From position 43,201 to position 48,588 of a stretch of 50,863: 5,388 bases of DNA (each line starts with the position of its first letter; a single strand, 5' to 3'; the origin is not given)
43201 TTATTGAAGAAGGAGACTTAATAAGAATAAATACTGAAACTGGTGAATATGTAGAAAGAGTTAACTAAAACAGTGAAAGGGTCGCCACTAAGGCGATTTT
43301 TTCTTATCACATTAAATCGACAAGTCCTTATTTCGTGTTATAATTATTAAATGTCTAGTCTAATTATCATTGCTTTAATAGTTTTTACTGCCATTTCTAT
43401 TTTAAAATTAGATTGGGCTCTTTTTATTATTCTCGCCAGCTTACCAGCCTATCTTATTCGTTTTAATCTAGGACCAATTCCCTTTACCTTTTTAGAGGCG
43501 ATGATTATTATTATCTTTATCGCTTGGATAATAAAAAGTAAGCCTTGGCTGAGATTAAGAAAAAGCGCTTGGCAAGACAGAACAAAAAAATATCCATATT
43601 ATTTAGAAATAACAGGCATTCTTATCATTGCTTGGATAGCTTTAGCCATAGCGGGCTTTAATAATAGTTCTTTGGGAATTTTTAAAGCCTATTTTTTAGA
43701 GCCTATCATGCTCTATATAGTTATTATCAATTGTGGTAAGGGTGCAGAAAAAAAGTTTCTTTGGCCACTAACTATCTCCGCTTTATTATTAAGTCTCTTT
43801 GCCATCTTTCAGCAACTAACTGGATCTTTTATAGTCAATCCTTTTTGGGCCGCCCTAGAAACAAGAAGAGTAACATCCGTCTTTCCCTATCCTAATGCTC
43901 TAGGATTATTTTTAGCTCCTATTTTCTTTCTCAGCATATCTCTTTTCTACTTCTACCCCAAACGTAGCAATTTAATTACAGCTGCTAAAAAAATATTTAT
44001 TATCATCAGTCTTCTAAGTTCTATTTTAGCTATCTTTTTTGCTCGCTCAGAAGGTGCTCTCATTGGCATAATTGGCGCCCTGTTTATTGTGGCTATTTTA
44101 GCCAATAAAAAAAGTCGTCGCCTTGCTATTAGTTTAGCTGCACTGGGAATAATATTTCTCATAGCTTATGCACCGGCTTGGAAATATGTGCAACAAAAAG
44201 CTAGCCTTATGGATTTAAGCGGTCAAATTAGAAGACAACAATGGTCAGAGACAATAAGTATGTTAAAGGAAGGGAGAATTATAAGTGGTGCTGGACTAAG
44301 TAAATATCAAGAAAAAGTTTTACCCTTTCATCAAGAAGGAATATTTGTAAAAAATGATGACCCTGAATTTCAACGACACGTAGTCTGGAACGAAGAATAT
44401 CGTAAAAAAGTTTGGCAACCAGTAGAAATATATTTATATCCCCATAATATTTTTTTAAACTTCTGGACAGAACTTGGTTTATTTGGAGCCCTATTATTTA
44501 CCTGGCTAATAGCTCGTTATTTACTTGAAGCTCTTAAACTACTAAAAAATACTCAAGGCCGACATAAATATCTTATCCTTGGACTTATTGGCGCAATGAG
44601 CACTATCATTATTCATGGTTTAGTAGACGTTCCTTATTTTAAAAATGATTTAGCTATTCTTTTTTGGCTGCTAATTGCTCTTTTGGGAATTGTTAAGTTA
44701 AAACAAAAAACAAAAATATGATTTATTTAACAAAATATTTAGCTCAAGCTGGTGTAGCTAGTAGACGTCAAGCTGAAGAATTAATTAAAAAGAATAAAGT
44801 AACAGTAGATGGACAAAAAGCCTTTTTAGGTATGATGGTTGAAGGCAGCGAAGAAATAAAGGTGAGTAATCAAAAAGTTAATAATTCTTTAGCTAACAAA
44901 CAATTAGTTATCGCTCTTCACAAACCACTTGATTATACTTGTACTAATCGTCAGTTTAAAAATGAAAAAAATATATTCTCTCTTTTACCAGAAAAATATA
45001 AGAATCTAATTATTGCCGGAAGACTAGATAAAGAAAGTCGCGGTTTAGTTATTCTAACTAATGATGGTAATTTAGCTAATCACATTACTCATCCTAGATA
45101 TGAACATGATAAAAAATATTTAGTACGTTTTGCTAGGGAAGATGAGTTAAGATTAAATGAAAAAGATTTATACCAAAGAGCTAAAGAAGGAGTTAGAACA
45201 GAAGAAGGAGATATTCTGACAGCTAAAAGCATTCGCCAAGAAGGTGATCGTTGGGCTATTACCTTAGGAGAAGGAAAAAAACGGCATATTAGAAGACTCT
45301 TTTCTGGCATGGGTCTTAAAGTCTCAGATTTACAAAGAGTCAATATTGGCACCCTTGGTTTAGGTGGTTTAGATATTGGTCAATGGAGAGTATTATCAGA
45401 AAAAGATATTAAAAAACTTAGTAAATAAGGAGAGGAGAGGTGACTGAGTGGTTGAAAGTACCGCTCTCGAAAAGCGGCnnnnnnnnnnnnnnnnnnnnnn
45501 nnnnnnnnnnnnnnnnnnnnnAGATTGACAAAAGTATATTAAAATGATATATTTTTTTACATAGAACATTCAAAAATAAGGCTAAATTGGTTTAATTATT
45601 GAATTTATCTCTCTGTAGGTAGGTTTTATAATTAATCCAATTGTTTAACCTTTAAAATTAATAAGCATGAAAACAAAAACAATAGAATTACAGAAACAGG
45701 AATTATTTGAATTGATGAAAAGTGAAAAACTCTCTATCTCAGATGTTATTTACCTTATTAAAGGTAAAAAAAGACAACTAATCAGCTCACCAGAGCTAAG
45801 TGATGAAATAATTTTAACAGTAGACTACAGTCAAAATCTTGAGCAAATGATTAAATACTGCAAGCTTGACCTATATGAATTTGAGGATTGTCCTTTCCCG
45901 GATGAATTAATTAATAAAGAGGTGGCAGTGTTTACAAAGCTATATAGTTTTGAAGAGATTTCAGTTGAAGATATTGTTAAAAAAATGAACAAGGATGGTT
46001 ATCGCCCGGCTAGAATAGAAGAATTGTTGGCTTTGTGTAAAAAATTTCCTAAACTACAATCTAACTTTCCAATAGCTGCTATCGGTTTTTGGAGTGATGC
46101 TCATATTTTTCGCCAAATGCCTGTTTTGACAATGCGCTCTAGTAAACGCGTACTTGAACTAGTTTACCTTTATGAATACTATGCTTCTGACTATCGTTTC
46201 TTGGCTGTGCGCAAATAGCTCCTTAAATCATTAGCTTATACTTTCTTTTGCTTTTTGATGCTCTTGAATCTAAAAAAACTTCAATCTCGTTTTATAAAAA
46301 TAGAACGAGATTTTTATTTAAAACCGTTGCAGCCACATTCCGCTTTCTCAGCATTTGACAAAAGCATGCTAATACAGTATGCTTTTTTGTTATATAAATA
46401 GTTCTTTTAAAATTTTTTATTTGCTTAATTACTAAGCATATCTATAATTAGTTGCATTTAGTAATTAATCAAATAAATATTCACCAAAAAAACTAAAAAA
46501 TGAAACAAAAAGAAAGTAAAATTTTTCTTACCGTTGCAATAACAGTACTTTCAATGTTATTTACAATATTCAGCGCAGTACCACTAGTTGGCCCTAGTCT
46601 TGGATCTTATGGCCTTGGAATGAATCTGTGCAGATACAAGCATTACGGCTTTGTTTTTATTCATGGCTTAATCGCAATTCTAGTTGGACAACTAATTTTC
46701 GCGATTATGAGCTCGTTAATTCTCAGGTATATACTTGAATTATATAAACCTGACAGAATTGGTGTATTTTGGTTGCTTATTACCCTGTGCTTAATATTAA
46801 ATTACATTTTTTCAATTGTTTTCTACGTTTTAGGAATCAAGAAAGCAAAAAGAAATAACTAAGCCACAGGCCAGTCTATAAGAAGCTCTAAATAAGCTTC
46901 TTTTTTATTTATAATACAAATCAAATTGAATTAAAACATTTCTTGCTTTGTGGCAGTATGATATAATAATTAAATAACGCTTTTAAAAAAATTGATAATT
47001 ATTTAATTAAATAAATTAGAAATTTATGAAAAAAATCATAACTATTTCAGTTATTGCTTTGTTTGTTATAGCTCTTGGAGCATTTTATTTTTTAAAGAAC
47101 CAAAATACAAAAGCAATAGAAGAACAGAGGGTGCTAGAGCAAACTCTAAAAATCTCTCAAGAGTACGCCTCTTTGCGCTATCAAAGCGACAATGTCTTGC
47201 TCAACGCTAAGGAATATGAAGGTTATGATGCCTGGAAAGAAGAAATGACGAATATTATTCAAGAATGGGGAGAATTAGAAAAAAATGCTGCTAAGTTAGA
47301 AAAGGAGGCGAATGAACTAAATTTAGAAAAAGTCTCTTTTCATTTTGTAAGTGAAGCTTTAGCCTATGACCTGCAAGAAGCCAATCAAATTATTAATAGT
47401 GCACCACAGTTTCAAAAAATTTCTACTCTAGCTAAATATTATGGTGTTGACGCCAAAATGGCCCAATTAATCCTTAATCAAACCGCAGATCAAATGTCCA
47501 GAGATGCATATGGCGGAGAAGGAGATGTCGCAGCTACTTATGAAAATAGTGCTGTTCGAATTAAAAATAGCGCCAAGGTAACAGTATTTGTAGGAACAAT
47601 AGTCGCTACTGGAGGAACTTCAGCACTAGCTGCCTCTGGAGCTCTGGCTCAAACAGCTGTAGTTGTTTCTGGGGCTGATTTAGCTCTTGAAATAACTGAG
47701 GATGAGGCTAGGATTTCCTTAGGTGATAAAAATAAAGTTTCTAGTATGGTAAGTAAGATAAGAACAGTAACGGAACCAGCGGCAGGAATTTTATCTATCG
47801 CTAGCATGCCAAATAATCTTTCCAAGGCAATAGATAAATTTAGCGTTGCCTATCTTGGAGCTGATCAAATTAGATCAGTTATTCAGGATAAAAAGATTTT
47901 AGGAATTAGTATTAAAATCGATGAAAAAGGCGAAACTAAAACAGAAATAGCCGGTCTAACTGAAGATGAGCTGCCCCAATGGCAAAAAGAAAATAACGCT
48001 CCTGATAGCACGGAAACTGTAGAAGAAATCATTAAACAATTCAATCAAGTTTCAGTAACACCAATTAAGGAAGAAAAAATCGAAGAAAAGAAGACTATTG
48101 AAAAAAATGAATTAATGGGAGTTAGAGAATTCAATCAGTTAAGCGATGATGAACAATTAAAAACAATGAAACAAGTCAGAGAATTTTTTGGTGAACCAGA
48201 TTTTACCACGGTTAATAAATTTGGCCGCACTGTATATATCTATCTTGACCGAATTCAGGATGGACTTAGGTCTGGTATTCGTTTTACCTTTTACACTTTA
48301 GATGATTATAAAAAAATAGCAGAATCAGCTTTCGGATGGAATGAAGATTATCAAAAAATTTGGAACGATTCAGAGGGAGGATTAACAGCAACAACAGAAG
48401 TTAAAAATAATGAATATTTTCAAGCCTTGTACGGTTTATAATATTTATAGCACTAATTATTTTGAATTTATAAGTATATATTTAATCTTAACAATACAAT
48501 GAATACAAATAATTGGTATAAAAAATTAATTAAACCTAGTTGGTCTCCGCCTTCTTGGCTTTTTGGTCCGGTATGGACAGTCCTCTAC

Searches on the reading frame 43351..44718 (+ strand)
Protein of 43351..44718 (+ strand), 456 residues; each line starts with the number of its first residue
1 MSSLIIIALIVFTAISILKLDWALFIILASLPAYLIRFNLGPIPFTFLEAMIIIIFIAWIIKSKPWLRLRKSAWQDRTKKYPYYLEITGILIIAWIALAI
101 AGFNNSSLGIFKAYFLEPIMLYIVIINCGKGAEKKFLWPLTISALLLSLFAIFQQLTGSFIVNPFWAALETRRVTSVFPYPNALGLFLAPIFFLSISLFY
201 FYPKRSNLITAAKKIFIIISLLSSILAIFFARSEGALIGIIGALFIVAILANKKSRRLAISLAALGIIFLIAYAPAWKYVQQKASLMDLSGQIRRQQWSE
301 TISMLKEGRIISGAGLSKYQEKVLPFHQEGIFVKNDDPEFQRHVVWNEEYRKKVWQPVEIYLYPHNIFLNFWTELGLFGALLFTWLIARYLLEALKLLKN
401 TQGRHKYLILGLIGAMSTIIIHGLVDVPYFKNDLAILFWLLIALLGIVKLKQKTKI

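Call 58: search_protein_families(library=pfam, proteins=[window:43351-44718:+], max_evalue=0.00001)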
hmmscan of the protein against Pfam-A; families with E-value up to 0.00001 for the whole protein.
window:43351-44718:+ (456 aa): 1 family
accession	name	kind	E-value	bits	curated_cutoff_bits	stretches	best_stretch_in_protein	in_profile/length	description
PF04932.20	Wzy_C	-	2.6e-15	56.9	31.7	1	220-383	2-148/149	O-Antigen ligase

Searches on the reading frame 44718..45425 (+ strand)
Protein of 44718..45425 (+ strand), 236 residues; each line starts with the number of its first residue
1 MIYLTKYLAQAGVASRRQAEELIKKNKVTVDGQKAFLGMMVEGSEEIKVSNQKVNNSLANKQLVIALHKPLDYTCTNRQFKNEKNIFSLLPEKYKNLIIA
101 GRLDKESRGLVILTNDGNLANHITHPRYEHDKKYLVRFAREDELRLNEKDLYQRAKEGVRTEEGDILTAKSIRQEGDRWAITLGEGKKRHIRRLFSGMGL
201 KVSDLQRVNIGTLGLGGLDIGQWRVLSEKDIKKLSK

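Call 72: search_protein_families(library=pfam, proteins=[window:44718-45425:+], max_evalue=0.0001)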
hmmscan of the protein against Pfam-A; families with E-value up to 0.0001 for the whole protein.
window:44718-45425:+ (236 aa): 2 families
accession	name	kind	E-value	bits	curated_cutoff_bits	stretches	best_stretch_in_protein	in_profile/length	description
PF00849.27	PseudoU_synth_2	-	5.3e-17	62.9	26.8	1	64-196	2-151/152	RNA pseudouridylate synthase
PF01479.30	S4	-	3.8e-09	36.6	22.8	1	6-47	5-48/48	S4 domain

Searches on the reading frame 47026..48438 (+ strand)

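Call 58: search_protein_families(library=pfam, proteins=[window:47026-48438:+], max_evalue=0.00001)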
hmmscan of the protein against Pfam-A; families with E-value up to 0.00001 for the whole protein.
window:47026-48438:+ (471 aa): 0 families

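Call 76: search_protein_families(library=ncbifam, proteins=[window:47026-48438:+], max_evalue=0.01)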
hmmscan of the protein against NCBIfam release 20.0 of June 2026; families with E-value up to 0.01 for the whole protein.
window:47026-48438:+ (471 aa): 1 family
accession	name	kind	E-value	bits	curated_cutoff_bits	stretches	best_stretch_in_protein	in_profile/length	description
NF045979.1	ComEC_MAG0480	equivalog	0.0083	14.9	150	0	4-140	70-189/461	MAG0480 family ComEC-like protein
